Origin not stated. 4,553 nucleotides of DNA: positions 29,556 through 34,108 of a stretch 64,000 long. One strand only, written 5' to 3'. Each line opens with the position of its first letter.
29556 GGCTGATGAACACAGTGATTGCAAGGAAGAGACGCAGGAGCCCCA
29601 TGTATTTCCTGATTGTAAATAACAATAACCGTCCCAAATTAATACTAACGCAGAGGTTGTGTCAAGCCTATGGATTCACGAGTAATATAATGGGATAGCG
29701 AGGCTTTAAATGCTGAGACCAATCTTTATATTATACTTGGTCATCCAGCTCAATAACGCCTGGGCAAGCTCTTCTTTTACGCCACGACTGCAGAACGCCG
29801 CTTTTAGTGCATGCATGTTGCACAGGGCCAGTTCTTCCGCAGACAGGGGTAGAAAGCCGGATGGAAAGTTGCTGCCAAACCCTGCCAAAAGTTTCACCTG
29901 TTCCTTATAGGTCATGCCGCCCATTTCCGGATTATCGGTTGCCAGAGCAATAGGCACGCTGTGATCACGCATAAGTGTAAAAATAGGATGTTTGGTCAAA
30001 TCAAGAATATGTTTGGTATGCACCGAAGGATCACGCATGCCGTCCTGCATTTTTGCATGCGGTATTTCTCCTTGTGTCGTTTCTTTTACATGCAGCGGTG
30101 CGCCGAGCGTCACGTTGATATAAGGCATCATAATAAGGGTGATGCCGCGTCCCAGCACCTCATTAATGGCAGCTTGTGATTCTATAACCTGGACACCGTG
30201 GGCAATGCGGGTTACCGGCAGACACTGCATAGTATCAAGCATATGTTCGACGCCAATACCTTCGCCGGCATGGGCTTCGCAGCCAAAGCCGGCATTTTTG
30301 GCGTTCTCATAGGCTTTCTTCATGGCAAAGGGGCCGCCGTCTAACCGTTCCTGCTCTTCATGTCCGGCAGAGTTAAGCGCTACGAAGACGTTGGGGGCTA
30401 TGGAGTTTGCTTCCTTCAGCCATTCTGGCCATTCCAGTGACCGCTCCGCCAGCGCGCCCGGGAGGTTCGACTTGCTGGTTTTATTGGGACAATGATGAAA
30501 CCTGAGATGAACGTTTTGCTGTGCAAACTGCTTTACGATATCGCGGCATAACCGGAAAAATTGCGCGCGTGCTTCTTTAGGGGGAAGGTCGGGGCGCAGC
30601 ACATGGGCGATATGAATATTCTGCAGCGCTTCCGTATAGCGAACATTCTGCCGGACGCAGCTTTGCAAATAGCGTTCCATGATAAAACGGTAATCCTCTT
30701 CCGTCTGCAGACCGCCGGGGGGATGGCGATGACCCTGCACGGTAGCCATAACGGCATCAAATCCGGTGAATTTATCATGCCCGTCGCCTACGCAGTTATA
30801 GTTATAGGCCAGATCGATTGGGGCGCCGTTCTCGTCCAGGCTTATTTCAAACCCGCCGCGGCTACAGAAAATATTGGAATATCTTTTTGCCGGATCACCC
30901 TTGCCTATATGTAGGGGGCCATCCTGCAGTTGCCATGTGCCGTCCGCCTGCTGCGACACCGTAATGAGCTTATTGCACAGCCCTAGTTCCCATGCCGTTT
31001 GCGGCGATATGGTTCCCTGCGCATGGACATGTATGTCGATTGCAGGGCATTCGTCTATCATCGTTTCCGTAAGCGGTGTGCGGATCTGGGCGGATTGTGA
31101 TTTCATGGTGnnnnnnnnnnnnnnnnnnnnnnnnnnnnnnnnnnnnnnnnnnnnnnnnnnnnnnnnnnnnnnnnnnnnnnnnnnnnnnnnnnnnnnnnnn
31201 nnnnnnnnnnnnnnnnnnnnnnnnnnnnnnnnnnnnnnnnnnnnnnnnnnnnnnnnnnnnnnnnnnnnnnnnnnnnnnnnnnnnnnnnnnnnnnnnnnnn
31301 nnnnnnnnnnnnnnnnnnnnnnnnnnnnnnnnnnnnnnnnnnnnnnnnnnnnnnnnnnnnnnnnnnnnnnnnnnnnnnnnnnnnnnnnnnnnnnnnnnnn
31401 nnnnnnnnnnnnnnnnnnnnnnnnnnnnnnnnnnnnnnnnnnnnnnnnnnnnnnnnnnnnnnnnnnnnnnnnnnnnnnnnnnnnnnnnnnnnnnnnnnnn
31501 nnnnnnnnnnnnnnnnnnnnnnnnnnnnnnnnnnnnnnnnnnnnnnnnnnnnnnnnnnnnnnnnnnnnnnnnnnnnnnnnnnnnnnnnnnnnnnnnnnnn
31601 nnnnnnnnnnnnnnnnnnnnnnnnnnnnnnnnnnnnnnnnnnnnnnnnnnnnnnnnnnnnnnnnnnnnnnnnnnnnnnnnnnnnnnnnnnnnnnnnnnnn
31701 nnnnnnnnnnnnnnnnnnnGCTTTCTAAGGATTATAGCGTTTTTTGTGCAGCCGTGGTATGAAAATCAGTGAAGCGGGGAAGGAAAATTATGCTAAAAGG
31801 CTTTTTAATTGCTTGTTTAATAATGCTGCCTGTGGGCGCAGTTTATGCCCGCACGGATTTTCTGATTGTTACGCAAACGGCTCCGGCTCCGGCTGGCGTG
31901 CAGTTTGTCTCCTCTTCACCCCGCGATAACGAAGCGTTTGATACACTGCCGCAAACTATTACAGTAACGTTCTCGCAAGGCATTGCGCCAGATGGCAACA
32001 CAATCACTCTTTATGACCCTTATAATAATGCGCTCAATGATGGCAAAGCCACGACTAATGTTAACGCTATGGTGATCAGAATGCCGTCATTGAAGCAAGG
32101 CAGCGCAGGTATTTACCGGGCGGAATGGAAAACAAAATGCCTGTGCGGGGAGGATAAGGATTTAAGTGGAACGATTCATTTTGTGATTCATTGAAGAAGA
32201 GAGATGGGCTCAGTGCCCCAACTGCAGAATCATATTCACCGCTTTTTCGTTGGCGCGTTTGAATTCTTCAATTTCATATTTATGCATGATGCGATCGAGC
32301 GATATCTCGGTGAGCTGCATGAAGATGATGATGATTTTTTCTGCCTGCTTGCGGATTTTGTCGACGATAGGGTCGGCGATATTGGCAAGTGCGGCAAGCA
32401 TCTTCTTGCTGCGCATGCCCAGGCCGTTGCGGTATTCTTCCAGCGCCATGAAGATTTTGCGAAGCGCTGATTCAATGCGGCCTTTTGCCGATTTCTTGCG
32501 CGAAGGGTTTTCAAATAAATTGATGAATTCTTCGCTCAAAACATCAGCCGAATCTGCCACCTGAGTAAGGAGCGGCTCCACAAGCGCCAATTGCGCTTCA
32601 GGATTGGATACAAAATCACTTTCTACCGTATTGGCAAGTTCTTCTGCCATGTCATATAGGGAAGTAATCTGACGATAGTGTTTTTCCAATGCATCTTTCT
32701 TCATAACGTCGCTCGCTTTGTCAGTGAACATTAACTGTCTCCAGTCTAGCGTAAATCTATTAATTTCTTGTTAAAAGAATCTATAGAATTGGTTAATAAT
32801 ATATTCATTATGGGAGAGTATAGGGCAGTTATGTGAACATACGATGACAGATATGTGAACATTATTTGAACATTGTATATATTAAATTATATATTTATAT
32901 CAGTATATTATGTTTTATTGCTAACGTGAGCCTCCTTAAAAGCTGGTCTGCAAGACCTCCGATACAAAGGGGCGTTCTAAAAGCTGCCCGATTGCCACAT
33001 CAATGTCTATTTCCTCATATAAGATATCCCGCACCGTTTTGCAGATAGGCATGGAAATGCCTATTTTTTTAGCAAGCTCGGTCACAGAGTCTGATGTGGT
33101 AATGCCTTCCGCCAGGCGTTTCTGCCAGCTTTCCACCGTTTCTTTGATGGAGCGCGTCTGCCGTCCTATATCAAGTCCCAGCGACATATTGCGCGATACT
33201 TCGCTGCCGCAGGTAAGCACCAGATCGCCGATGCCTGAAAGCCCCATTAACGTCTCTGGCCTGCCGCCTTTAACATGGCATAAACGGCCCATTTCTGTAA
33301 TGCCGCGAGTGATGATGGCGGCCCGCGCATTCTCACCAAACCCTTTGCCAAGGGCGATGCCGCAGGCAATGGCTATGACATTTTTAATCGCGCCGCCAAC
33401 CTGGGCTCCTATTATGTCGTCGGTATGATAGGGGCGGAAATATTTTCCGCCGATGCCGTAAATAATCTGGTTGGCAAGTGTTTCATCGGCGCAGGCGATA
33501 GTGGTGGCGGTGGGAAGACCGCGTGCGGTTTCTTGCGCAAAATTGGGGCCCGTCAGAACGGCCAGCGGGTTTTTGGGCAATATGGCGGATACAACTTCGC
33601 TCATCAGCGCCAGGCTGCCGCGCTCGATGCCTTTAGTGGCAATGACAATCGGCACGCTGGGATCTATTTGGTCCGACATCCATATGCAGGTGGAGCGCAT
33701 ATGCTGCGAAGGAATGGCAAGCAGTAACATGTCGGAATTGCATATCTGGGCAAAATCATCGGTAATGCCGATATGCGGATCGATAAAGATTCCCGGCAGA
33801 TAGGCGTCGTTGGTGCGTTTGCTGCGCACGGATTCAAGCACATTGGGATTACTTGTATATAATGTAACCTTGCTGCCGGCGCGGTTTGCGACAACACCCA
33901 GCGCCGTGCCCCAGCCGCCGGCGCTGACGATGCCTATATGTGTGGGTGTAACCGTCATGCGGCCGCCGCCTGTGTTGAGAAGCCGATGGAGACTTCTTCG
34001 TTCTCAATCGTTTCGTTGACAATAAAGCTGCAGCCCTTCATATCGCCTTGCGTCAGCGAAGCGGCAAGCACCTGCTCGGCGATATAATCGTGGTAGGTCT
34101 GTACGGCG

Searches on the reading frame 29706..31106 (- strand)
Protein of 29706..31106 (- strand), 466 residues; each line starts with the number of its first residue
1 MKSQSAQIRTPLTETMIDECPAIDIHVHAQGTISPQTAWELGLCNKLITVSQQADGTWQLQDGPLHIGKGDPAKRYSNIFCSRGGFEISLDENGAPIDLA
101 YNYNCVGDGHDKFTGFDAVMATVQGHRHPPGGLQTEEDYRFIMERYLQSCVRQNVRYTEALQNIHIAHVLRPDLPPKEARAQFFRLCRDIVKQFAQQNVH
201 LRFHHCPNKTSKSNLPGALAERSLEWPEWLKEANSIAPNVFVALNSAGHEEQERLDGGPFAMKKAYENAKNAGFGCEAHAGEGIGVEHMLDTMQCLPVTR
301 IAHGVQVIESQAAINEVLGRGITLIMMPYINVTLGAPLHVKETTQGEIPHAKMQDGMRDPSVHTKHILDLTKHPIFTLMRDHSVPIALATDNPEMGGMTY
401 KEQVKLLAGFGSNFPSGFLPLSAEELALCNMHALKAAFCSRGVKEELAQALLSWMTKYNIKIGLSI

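Call 28: search_protein_families(library=pfam, proteins=[window:29706-31106:-], max_evalue=0.00001)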
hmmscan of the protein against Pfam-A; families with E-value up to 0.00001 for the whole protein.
window:29706-31106:- (466 aa): 1 family
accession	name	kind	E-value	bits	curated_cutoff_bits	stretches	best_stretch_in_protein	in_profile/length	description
PF00962.28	A_deaminase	-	9.1e-22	78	27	1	133-341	64-256/330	Adenosine deaminase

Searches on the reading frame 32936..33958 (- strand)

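Call 28: search_protein_families(library=pfam, proteins=[window:32936-33958:-], max_evalue=0.00001)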
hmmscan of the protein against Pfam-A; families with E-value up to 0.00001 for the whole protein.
window:32936-33958:- (340 aa): 3 families
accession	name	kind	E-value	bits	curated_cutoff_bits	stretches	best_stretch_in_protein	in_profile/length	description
PF07479.19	NAD_Gly3P_dh_C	-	1.9e-47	161.5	25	1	181-322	1-140/142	NAD-dependent glycerol-3-phosphate dehydrogenase C-terminus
PF01210.29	NAD_Gly3P_dh_N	-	7e-43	146.8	23.1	1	8-161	2-157/158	NAD-dependent glycerol-3-phosphate dehydrogenase N-terminus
PF20618.3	GPD_NAD_C_bact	-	2.9e-17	63.4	27.6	1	241-309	1-66/66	Bacterial GPD, NAD-dependent C-terminal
